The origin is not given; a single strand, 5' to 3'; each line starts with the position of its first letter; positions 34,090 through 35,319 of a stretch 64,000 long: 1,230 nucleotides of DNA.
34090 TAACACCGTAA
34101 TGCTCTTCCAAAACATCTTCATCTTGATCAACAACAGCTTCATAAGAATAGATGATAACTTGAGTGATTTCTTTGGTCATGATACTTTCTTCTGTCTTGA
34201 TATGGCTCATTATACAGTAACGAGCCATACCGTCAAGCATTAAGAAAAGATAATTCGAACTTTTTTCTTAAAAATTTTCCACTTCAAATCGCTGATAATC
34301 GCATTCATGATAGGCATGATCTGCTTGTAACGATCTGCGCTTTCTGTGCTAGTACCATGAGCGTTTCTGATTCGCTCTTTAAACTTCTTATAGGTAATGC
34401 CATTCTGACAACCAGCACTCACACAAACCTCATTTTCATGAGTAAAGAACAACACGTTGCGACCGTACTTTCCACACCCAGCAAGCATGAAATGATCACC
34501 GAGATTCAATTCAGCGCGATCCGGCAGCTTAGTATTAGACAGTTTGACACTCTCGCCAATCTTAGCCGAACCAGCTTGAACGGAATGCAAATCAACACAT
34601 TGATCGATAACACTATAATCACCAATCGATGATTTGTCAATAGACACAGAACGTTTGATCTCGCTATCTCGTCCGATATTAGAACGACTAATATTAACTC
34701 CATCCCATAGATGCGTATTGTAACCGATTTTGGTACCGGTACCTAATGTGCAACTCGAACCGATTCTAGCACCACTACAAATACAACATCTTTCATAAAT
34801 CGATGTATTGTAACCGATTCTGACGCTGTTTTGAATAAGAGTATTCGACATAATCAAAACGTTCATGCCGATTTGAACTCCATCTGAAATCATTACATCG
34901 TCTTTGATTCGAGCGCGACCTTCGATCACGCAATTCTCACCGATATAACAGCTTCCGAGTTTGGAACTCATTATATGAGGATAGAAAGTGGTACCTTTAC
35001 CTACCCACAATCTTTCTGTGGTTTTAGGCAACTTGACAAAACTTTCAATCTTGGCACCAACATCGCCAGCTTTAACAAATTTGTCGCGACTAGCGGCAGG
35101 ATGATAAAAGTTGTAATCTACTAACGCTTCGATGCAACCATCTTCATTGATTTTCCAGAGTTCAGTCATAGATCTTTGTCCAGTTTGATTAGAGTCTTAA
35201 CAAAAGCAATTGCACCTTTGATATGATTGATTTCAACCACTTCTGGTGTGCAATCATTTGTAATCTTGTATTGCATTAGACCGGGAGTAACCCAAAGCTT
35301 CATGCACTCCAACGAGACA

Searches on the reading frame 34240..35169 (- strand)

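Call 51: search_protein_families(library=pfam, proteins=[window:34240-35169:-], max_evalue=0.01)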
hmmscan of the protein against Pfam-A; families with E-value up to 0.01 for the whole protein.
window:34240-35169:- (309 aa): 4 families
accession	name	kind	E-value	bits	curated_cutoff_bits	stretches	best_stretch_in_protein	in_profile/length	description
PF25084.1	LbH_EIF2B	-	6.6e-16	58.7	54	2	135-212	11-89/105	EIF2B subunit epsilon LbH domain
PF00132.30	Hexapep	-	2.7e-15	55.8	27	3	74-106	2-34/36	Bacterial transferase hexapeptide (six repeats)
PF25087.1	GMPPB_C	-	1.5e-06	28.3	39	1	131-198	8-75/110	GMPPB C-terminal domain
PF24894.1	Hexapep_GlmU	-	1.2e-05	25.8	23.3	0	121-180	17-74/104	GlmU-like, C-terminal hexapeptide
